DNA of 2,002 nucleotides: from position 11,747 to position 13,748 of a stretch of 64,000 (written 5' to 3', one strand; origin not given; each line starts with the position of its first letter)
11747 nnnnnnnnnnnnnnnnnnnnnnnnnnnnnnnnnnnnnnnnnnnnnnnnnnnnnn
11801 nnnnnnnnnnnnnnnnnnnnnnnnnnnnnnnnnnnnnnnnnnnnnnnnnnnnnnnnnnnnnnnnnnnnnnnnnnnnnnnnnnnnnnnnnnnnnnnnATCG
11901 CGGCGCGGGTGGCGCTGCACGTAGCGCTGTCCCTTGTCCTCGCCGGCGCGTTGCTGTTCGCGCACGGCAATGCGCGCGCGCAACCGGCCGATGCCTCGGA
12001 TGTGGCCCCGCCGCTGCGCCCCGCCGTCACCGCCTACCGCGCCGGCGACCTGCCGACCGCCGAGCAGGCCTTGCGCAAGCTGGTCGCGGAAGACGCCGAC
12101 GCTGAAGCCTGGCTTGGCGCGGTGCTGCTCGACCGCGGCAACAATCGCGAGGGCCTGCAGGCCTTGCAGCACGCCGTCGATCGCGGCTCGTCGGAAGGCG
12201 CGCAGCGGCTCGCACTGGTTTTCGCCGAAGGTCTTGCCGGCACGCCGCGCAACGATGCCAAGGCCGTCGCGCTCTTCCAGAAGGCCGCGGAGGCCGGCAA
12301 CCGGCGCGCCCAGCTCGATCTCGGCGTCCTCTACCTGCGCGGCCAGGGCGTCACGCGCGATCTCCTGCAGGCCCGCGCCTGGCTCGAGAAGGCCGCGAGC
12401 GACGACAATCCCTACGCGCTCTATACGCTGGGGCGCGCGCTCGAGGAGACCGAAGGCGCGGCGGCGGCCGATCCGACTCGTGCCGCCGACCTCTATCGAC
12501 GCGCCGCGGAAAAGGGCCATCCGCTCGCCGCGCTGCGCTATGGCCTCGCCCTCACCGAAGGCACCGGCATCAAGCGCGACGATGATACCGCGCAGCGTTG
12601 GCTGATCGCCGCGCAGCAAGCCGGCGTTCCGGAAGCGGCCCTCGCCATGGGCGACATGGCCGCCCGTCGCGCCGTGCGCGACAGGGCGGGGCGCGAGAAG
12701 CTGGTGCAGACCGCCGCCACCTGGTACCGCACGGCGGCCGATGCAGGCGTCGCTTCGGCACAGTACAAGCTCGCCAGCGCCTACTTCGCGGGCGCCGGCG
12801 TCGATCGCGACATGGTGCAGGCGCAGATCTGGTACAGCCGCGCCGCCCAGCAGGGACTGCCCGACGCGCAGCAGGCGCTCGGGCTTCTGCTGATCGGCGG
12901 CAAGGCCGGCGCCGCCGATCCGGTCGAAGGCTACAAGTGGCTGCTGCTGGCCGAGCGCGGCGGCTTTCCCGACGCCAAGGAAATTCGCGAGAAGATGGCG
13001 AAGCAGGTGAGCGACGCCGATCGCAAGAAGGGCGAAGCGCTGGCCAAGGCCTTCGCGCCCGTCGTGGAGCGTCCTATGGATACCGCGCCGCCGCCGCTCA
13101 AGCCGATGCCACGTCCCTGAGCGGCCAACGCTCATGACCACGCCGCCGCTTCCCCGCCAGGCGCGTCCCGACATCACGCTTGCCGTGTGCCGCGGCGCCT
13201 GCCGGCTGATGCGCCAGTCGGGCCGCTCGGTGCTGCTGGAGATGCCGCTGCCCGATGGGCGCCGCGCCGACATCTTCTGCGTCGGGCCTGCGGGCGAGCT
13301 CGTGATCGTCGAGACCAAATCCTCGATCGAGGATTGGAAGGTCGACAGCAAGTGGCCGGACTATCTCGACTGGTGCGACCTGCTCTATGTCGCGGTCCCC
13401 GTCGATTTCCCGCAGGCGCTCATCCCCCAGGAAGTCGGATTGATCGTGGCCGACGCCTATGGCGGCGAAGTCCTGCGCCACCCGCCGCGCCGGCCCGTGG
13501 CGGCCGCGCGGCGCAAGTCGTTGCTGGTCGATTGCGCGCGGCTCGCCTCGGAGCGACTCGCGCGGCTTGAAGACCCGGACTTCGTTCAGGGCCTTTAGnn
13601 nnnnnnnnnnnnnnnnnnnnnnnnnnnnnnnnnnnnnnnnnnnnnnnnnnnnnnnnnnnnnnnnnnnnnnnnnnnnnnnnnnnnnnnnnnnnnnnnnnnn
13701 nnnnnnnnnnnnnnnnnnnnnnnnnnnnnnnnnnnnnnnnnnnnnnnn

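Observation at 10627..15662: Exact 17-nt box links tetR, sRNA candidate B and the XRE regulator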

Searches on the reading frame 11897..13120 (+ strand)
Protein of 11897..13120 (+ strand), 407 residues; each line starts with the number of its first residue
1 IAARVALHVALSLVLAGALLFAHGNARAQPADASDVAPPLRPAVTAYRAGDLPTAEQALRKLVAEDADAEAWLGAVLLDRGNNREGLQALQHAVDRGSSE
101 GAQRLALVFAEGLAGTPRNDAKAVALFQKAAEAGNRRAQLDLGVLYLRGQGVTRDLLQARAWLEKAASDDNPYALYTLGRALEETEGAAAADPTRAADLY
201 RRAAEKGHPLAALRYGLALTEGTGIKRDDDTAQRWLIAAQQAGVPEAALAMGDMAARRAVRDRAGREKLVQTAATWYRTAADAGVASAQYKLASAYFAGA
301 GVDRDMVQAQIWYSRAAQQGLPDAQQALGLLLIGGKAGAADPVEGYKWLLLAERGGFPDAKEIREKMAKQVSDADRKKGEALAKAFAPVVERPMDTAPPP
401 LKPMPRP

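Call 9: search_protein_families(library=pfam, proteins=[window:11897-13120:+])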
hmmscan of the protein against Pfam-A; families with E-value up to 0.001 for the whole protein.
window:11897-13120:+ (407 aa): 1 family
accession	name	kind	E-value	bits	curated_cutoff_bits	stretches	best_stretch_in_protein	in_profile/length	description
PF08238.18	Sel1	-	7.3e-37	124.9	30.7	3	137-170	2-35/36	Sel1 repeat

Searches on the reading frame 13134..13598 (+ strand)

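Call 9: search_protein_families(library=pfam, proteins=[window:13134-13598:+])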
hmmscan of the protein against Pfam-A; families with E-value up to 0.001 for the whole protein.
window:13134-13598:+ (154 aa): 1 family
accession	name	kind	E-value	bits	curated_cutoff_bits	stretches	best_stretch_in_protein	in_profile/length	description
PF06319.18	MmcB-like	-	8.6e-49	165.5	22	1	4-148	3-147/148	DNA repair protein MmcB-like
